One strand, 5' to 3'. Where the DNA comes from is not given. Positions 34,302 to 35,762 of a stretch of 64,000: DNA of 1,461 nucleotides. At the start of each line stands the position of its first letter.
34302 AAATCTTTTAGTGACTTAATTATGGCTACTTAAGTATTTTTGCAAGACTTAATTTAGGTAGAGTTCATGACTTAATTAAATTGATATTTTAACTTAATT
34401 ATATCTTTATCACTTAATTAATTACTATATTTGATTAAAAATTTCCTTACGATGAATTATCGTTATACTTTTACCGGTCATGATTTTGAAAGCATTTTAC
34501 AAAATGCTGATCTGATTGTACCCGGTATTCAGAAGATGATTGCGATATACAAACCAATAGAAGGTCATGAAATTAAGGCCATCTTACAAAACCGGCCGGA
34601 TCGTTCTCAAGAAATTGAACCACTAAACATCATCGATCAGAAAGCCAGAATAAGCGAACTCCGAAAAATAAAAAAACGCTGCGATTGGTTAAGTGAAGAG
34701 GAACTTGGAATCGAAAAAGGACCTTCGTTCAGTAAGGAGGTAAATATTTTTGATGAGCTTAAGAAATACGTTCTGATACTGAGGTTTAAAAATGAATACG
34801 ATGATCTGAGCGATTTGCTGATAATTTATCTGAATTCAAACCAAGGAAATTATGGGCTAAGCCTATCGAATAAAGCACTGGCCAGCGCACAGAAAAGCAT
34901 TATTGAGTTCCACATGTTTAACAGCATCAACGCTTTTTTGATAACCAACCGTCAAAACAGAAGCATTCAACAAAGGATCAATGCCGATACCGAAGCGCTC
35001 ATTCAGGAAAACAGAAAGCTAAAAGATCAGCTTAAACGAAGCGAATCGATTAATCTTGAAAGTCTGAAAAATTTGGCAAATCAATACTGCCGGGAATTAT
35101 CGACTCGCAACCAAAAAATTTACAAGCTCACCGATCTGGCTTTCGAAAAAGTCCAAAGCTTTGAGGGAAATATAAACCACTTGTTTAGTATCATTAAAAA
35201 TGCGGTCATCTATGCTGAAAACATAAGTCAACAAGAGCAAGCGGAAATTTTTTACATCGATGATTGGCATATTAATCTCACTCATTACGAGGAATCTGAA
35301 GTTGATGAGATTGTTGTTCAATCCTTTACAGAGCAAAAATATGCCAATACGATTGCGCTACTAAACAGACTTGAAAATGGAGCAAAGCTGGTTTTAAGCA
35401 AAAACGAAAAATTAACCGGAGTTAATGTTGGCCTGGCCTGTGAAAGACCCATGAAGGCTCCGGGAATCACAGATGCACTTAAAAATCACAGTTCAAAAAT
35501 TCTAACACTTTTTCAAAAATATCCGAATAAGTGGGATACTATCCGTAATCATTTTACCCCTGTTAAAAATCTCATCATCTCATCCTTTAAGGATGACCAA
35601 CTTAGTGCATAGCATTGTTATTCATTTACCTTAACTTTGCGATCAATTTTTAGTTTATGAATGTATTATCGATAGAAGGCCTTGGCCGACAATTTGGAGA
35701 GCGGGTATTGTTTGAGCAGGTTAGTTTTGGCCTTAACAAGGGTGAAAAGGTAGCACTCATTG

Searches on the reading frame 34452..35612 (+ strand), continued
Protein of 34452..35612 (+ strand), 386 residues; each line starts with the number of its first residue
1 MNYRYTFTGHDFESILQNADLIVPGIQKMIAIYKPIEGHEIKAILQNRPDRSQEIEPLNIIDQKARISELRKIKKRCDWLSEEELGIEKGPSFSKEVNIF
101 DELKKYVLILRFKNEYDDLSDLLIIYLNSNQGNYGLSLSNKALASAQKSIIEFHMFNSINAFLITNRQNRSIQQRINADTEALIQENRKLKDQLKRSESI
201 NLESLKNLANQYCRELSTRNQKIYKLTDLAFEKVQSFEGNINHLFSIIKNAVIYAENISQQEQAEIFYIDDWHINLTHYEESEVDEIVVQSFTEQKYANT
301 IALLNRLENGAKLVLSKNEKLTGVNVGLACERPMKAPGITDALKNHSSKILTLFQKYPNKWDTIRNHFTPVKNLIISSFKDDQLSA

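Call 38: search_solved_structures(query=A3, max_evalue=10, show_alignments=4)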
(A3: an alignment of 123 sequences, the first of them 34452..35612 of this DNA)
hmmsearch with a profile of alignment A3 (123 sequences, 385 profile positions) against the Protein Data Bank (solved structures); distinct sequences matched with E-value up to 10: 14.
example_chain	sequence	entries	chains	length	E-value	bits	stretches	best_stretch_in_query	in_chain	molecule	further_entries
4bs1_A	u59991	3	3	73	0.00041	22.4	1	202-255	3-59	TRANSCRIPTIONAL REGULATOR (NTRC FAMILY) | TRANSCRIPTIONAL REGULATOR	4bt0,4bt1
1ny5_A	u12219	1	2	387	0.0032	19.5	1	201-255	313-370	transcriptional regulator (NtrC family)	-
1ny6_A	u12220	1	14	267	0.0037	19.3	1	201-255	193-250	transcriptional regulator (NtrC family)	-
3m0e_A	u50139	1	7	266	0.0037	19.3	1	201-255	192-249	Transcriptional regulator (NtrC family)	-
4ly6_A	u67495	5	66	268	0.0037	19.3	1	201-255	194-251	Transcriptional regulator (NtrC family)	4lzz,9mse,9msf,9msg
3dzd_A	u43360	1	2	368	0.0087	18.1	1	202-255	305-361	Transcriptional regulator (NtrC family)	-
4d53_A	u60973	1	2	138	0.0096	17.9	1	176-260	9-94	BB0689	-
5cj4_A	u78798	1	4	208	0.021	16.8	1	120-209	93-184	Xrcc4-MYH7-(1562-1622) chimera protein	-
1ojl_A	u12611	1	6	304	0.12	14.4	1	203-278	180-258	TRANSCRIPTIONAL REGULATORY PROTEIN ZRAR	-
8w6b_C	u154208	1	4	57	0.17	13.8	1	146-199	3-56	RB1-inducible coiled-coil protein 1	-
4rrx_A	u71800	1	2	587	0.39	12.7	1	348-376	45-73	Prostaglandin G/H synthase 2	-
7v2b_A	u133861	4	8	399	1.1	11.1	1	202-260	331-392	VpsR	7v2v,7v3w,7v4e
8wql_UD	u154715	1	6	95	1.8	10.5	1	215-254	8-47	PsbU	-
4uos_A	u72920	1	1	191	6.8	8.6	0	145-221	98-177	DESIGNED HELICAL BUNDLE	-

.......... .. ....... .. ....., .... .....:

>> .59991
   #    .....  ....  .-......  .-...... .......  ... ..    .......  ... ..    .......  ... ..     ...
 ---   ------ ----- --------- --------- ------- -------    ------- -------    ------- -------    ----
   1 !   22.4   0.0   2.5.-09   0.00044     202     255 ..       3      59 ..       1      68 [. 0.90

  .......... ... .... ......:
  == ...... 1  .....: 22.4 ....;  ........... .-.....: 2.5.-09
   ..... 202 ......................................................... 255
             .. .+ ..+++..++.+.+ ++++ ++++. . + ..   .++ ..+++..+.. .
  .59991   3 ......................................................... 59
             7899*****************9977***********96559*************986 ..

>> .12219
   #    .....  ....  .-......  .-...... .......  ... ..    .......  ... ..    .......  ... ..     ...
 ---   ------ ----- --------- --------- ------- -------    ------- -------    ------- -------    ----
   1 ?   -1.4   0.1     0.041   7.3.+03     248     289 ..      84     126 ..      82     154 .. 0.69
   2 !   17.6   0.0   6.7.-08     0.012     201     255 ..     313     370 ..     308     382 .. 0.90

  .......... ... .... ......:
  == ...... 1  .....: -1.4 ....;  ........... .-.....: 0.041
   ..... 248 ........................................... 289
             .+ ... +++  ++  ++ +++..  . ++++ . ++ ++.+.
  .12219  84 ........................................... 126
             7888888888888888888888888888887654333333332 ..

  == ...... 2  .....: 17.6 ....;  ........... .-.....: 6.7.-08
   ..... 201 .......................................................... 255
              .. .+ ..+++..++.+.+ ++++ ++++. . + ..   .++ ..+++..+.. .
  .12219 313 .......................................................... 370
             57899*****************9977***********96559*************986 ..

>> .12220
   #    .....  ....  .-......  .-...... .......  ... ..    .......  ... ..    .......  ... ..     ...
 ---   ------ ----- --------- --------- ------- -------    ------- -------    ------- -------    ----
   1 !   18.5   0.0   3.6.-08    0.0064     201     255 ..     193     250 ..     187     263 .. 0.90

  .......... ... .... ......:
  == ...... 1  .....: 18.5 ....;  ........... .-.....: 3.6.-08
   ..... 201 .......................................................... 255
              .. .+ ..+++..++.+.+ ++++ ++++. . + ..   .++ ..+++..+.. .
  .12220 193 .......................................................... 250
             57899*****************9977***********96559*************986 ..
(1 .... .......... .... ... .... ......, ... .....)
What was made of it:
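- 34452..35612 (+): Gene for the 386-aa putative regulator. Residues 1-130 (34452-34841) form an alpha/beta sensor-like domain. Residues 141-220 (34872-35111) form one long helix. Residues about 201-270 (35052-35261) form a sigma54-activator-type AAA+ lid. Residues 281-293 are a disordered linker. Residues 293-386 (35328-35609) form a conserved six-helix C-terminal domain carrying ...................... PDB profile search (call 38).
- On Bacterial enhancer-binding proteins (sigma54 activators, NtrC type): PDB profile search: NtrC1 4bs1 E=4e-4; 1ny5, 1ny6, 3m0e and 4ly6 E about 3e-3; NtrC4, ZraR and VpsR weaker (call 38).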

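Call 39: search_protein_families(library=ncbifam, alignment_id=A3, max_evalue=0.01)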
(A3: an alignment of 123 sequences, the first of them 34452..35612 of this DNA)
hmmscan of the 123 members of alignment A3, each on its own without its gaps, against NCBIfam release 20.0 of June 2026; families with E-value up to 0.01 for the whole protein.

A. member 1, window:34452-35612:+ (386 aa): 0 families

B. families by the number of members that match (of 123 scanned): 17 families
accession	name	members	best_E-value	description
NF041922.1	DLP_LeoA_gen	2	0.0004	LeoA/HP0731 family dynamin-like GTPase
TIGR01817.1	nifA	1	0.00022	nif-specific transcriptional activator NifA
TIGR01128.2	holA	1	0.00028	DNA polymerase III subunit delta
NF000502.2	blaOXA-85_like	1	0.00032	OXA-85 family oxacillin-hydrolyzing class D beta-lactamase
NF010213.0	PRK13677.1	1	0.00053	DUF3461 family protein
TIGR02974.1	phageshock_pspF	1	0.0013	phage shock protein operon transcriptional activator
NF053691.1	BamM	1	0.0015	BamM family beta-barrel-assembly machinery protein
NF007222.0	PRK09640.1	1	0.002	RNA polymerase sigma factor SigX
TIGR03584.1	PseF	1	0.0025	pseudaminic acid cytidylyltransferase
NF008469.0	PRK11361.1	1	0.0028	acetoacetate metabolism transcriptional regulator AtoC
NF041946.1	LuxO_transreg_Vib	1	0.0032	quorum-sensing sigma-54 dependent transcriptional regulator LuxO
NF003451.0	PRK05022.1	1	0.0036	nitric oxide reductase transcriptional regulator NorR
TIGR04527.1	mycoplas_twoTM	1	0.0038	MG_279/MG_280 family protein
TIGR04416.1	group_II_RT_mat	1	0.0058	group II intron reverse transcriptase/maturase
TIGR01144.1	ATP_synt_b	1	0.006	F0F1 ATP synthase subunit B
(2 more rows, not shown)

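Call 40: find_homologous_proteins(query=A3, max_evalue=1e-10)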
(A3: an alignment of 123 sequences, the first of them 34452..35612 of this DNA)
Query A3 (123 sequences) (386 aa, profile of the alignment): 17 proteins with E <= 1e-10 among 8000 candidates.
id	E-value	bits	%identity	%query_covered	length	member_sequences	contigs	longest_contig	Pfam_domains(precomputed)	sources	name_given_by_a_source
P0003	6.1e-123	429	72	100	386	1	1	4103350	-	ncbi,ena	-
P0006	2.5e-122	426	67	100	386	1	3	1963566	-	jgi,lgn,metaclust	metaclust:\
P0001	2.6e-120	420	99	100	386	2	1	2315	-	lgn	-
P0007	2.2e-117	410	68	100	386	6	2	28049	-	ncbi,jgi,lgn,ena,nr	ncbi:MAG: hypothetical protein CVU00_06090 [Bacteroidetes bacterium HGW-Bacteroidetes-17]|jgi:hypoth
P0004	1.1e-116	408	70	100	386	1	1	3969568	-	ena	-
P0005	4.9e-116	406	71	100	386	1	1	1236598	-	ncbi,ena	-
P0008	1.3e-113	398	30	96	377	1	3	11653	-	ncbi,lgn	-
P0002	1.7e-109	384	87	93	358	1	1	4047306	-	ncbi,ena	-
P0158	6.4e-102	359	24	94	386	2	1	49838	-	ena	-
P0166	6.7e-102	359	24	94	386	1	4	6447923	-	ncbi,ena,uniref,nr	ncbi:hypothetical protein [Plebeiibacterium sediminum]|uniref:Uncharacterized protein n=1 Tax=Plebei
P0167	1.1e-101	359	23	94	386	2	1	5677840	-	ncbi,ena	-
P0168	2.7e-100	354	25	94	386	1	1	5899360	-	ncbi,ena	-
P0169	1.4e-97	345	24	94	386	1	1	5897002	-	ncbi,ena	-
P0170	7.2e-97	343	24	94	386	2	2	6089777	-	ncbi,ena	-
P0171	1.2e-96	342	24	94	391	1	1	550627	-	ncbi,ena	-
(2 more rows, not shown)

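Call 45: find_related_loci(query=A4, collection=genome_contigs, flank=3000)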
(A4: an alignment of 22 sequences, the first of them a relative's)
Query A4 (388 aa) in genome_contigs; peptide patterns used: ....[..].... (x = any residue, [..] = any of these).
75 stretches matched a pattern; 56 encode a relative of the query (tblastn E <= 1e-3); 56 distinct loci.
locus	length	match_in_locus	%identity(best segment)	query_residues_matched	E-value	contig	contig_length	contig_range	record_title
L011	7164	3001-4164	100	1-388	0e+0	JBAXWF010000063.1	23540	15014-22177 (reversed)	MAG: Bacteroidota bacterium isolate ELA706 MAG706_63, whole genome shotgun sequence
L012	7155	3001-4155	66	1-388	4e-170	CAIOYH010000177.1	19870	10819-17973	uncultured bacterium isolate Kiruna_bin-04925 genome assembly, contig: bin-04925:177/230, whole genome shotgun sequence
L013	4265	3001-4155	66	1-388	3e-173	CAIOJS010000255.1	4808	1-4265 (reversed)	uncultured bacterium isolate AlinenLipids_bin-6511 genome assembly, contig: bin-6511:255/558, whole genome shotgun seque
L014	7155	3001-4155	66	1-388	5e-168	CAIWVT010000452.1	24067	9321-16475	uncultured bacterium isolate KR_bin-2776 genome assembly, contig: bin-2776:452/679, whole genome shotgun sequence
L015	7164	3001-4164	68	1-388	5e-171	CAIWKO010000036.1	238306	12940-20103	MAG: uncultured Bacteroidales bacterium isolate AlinenLipids_bin-7433 genome assembly, contig: bin-7433:36/70, whole gen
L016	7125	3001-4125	38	5-378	7e-87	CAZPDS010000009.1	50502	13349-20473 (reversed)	MAG TPA_asm: uncultured Bacteroidales bacterium isolate SRP192927_co1_781 genome assembly, contig: NODE_916_length_50502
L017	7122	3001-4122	36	1-374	2e-75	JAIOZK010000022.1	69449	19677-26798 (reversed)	MAG: Bacteroidales bacterium isolate Tobar13.5m-G7 Tobar13-5m-C415, whole genome shotgun sequence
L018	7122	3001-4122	35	1-374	3e-73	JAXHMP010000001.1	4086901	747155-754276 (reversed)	MAG: Bacteroidota bacterium isolate Salar_de_Ascotan_soil_MAG_ASO55 contig_531_polypolish, whole genome shotgun sequence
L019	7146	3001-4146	34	1-382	3e-71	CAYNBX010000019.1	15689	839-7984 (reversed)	MAG TPA_asm: uncultured Bacteroidales bacterium isolate binchicken_co164_191 genome assembly, contig: NODE_799_length_15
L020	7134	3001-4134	36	5-382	4e-71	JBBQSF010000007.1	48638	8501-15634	MAG: Bacteroidales bacterium isolate Co_metawrap_1733 Cmw_1733_k141_7845627_length_48638_cov_36.0000, whole genome shotg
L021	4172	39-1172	38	1-377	1e-70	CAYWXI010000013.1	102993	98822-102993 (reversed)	MAG TPA_asm: uncultured Bacteroidales bacterium isolate SRP167671_co1_176 genome assembly, contig: NODE_158_length_10299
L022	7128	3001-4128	35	1-379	1e-68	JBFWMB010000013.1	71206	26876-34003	MAG: Salinivirgaceae bacterium isolate CA_2019_NHSR_8 NODE_1005_length_71206_cov_4.999001_NHSR, whole genome shotgun seq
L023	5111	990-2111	34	3-377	8e-68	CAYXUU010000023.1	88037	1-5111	MAG TPA_asm: uncultured Bacteroidales bacterium isolate SRP167671_co1_178 genome assembly, contig: NODE_240_length_88037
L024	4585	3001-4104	35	5-374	1e-67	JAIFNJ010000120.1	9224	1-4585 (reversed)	MAG: Bacteroidetes bacterium isolate bin_88 scaffold_11997, whole genome shotgun sequence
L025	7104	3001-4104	36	5-374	6e-67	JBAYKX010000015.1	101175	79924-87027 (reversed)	MAG: Salinivirgaceae bacterium isolate SO_2016_GW1_9 scaffold00468_OW334_2016, whole genome shotgun sequence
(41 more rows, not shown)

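Call 71: find_related_loci(query=A8, collection=metagenome_contigs, flank=1500)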
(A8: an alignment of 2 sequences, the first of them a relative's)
Query A8 (388 aa) in metagenome_contigs; peptide patterns used: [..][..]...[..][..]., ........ (x = any residue, [..] = any of these).
460 stretches matched a pattern; 2 encode a relative of the query (tblastn E <= 1e-3); 2 distinct loci.
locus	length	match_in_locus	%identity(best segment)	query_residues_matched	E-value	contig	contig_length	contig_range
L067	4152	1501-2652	54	3-386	9e-146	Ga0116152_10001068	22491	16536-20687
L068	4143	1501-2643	54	3-383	2e-144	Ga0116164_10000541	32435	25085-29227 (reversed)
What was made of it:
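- Tried and rejected: I fetched members whose putative recognition helix differs (metagenome scan, call 71).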

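Call 79: search_protein_families(library=padloc, proteins=[window:34452-35612:+], max_evalue=0.1)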
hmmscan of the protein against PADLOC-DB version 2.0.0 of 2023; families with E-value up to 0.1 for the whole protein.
window:34452-35612:+ (386 aa): 0 families

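Call 80: search_protein_families(library=phrogs, proteins=[window:34452-35612:+], max_evalue=0.1)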
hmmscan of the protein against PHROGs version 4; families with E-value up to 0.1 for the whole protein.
window:34452-35612:+ (386 aa): 1 family
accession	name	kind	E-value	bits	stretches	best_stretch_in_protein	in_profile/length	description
phrog_14826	-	unknown function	0.0019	18.8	1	182-259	5-83/231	-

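Call 86: search_dna_similar(query=window:34452-35612:+, collection=plasmids, mode=protein, max_evalue=0.001, max_rows=10)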
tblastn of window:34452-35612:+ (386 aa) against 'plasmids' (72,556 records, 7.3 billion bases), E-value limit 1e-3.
No match.

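Call 88: search_dna_similar(query=window:34452-35612:+, collection=phages, mode=protein, max_evalue=0.001, max_rows=10)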
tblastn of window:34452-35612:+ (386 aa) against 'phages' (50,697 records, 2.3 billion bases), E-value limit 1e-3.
No match.
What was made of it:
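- On Iteron-type replication origin with Rep initiator: No tblastn match in plasmids or phages (calls 86, 88).
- The protein has no relative in 72,556 plasmids or 50,697 phages (calls 86, 88).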

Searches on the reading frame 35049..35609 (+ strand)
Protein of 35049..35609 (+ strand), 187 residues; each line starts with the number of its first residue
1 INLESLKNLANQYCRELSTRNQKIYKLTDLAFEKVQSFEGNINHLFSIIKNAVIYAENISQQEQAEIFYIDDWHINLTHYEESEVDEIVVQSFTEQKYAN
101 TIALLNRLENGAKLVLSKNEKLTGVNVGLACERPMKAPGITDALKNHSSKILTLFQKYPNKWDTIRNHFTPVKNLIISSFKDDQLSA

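Call 61: predict_structure(alignment_id=A5)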
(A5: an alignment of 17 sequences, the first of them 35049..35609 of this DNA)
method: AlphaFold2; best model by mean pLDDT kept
length: 187 residues; sequences in the alignment: 17
mean_pLDDT: 81.4   pTM: 0.46
mean pLDDT of the five models: 81.4, 81.1, 81.0, 78.7, 78.7
residues with pLDDT >= 90: 70; 70-90: 83; 50-70: 17; < 50: 17
segments of 3 or more residues with pLDDT < 50: 81-93, 184-187
pLDDT, mean of each block of 10 residues (from residue 1): 75 92 91 86 86 86 78 79 38 62 93 93 92 89 89 85 91 82 48
secondary structure, 60 per line:
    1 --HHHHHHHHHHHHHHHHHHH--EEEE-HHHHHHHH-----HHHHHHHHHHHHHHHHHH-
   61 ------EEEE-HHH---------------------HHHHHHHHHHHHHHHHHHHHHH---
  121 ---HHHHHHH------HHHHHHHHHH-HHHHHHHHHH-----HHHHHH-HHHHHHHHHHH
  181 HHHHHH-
elements in order: H3-21 E24-27 H29-36 H42-59 E67-70 H96-117 H124-130 H137-146 H148-157 H163-168 H170-186
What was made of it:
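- It is followed, as in those activators, by a linker and a small helical C-terminal domain (call 61).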

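Call 63: fold_search(model_id=the predicted structure, library=pdb)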
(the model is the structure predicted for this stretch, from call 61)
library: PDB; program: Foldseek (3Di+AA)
matches with E <= 10: 281; with E <= 0.001: 0
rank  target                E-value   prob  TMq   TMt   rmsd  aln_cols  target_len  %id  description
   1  1ojl_F                1.8e-02  1.00  0.32  0.25   2.5        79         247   24  Crystal structure of a sigma54-activator suggests the mechanism for the conformational switch necessary for sigma54 bi (released 2005-05-19)
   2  6lua_D                3.6e-02  1.00  0.34  0.26   2.0        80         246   19  Cis-mutant R349A of the central AAA+ domain of the flagellar regulatory protein FlrC (released 2020-03-18)
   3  1ojl_B                3.6e-02  1.00  0.32  0.24   2.5        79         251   24  Crystal structure of a sigma54-activator suggests the mechanism for the conformational switch necessary for sigma54 bi (released 2005-05-19)
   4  6luf_A                3.8e-02  1.00  0.34  0.26   2.0        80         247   20  Trans-acting mutant Y290A of the central AAA+ domain of the flagellar regulatory protein FlrC (released 2020-03-18)
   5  1ojl_D                3.8e-02  0.99  0.31  0.20  15.0       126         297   18  Crystal structure of a sigma54-activator suggests the mechanism for the conformational switch necessary for sigma54 bi (released 2005-05-19)
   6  6lua_A                5.7e-02  1.00  0.29  0.22   3.2        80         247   22  Cis-mutant R349A of the central AAA+ domain of the flagellar regulatory protein FlrC (released 2020-03-18)
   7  6luf_C                1.2e-01  1.00  0.32  0.25   2.0        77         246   21  Trans-acting mutant Y290A of the central AAA+ domain of the flagellar regulatory protein FlrC (released 2020-03-18)
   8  1ny5_A                1.9e-01  1.00  0.31  0.16   2.1        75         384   25  Crystal structure of sigm54 activator (AAA+ ATPase) in the inactive state (released 2003-11-11)
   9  4lzz_W                2.0e-01  0.99  0.31  0.24   2.4        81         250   25  Nucleotide-induced asymmetry within atpase activator ring drives s54-RNAP interaction and ATP hydrolysis (released 2013-12-04)
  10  7tji_A                2.8e-01  0.16  0.21  0.11  14.3       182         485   13  S. cerevisiae ORC bound to 84 bp ARS1 DNA and Cdc6 (state 2) with flexible Orc6 N-terminal domain (released 2022-10-05)
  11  4bs1_A                4.1e-01  0.99  0.30  0.71   2.7        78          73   22  MuB is an AAAplus ATPase that forms helical filaments to control target selection for DNA transposition (released 2013-07-03)
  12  7tjh_A                4.6e-01  0.12  0.20  0.11  14.8       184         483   15  S. cerevisiae ORC bound to 84 bp ARS1 DNA and Cdc6 (state 1) with flexible Orc6 N-terminal domain (released 2022-10-05)
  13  8rwv_A                5.1e-01  0.15  0.21  0.13  12.1       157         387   15  Human OCCM DNA licensing intermediate (released 2025-02-05)
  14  6vfx_E                5.7e-01  0.89  0.30  0.18   3.9        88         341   12  ClpXP from Neisseria meningitidis - Conformation B (released 2020-01-22)
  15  1ixs_B                5.7e-01  0.30  0.26  0.17  12.7       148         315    9  Structure of RuvB complexed with RuvA domain III (released 2002-11-06)
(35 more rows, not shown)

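Call 93: fold_search(model_id=the predicted structure, library=viral)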
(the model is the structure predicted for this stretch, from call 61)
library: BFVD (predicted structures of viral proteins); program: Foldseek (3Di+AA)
matches with E <= 10: 66; with E <= 0.001: 0
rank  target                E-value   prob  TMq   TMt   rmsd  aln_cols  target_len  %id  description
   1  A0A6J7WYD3            1.7e+00  0.05  0.16  0.16  19.0       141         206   11  Uncharacterized protein [uncultured Caudovirales phage]
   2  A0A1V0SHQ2            1.7e+00  0.04  0.17  0.11  13.7       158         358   13  tyrosine--tRNA ligase [Klosneuvirus KNV1]
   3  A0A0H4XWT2            1.9e+00  0.06  0.20  0.10  17.7       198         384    7  Uncharacterized protein [Salmon gill poxvirus]
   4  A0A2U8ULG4            2.1e+00  0.16  0.25  0.37  10.9       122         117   10  (no name in the UniProt tables at hand)
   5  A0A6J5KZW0            2.2e+00  0.03  0.14  0.14  17.9       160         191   16  AAA domain containing protein [uncultured Caudovirales phage]
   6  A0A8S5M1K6            2.7e+00  0.05  0.20  0.04  18.0       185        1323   12  Minor tail protein [Siphoviridae sp. ctX926]
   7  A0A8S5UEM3            2.9e+00  0.08  0.29  0.10  16.7       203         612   10  Activator clamp loader [Siphoviridae sp. ctX5W26]
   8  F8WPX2                3.1e+00  0.11  0.21  0.36  11.2        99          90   15  (no name in the UniProt tables at hand)
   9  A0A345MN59            3.1e+00  0.03  0.23  0.12  19.6       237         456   11  (no name in the UniProt tables at hand)
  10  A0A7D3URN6            3.4e+00  0.04  0.20  0.09  15.5       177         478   13  (no name in the UniProt tables at hand)
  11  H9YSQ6                3.8e+00  0.15  0.19  0.25   9.2        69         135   17  (no name in the UniProt tables at hand)
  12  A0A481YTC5            3.8e+00  0.05  0.17  0.23  20.2       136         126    7  Uncharacterized protein [Marseillevirus LCMAC101]
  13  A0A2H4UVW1            3.8e+00  0.02  0.15  0.07  14.5       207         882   10  P-loop ATPase/GTPase domain-containing protein [Bodo saltans virus]
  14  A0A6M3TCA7            4.3e+00  0.06  0.20  0.23  14.7       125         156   12  (no name in the UniProt tables at hand)
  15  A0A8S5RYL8            4.5e+00  0.03  0.21  0.12  19.0       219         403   13  Uncharacterized protein [Myoviridae sp. ctNQV2]
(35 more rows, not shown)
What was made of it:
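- Tried and rejected: Foldseek against viral structures gave nothing (call 93).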

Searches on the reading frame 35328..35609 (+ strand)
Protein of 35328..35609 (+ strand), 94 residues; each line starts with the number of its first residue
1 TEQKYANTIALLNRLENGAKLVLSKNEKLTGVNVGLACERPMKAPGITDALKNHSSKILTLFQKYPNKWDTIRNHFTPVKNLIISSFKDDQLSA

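Call 66: search_solved_structures(query=A6, max_evalue=10, show_alignments=5)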
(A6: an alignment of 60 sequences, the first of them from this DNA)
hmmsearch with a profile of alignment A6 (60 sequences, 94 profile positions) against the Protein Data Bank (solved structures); distinct sequences matched with E-value up to 10: 1.
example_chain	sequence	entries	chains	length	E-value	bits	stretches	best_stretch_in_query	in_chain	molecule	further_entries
4rrx_A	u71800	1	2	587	0.28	14.4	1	57-85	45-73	Prostaglandin G/H synthase 2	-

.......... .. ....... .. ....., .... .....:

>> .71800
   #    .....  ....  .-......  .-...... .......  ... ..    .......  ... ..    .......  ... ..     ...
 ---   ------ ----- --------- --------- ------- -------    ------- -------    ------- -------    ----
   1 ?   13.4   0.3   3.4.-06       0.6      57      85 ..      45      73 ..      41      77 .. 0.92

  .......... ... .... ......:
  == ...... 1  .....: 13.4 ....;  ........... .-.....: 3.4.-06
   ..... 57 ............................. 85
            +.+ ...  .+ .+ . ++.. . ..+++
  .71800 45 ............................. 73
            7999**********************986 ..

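Call 84: search_protein_families(library=pfam, alignment_id=A6, max_evalue=5)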
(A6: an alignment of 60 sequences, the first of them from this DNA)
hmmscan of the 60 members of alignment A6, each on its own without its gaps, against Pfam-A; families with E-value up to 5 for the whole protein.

A. member 1, seq(94 aa): 0 families

B. families by the number of members that match (of 60 scanned): 46 families (the first 25 are shown)
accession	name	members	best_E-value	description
PF18508.7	zf_C2H2_13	8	0.046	Zinc finger domain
PF18563.6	TubC_N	7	0.0015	TubC N-terminal docking domain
PF03353.20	Lin-8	6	0.0089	Ras-mediated vulval-induction antagonist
PF23005.1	DUF7032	5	0.0098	Domain of unknown function (DUF7032)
PF13941.12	MutL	2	0.025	MutL protein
PF12938.12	M_domain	2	0.027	M domain of GW182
PF10237.15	N6-adenineMlase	2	0.036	Probable N6-adenine methyltransferase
PF18472.7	HP1451_C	2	0.07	HP1451 C-terminal domain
PF19655.4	DUF6158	2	0.16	Family of unknown function (DUF6158)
PF22270.1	MlrA_helical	1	0.0062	Transcriptional regulator MlrA, helical domain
PF08279.18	HTH_11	1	0.013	HTH domain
PF06694.16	Plant_NMP1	1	0.017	Plant nuclear matrix protein 1 (NMP1)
PF08519.17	RFC1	1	0.019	Replication factor RFC1 C terminal domain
PF00383.29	dCMP_cyt_deam_1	1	0.02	Cytidine and deoxycytidylate deaminase zinc-binding region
PF02002.24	TFIIE_alpha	1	0.021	TFIIE alpha subunit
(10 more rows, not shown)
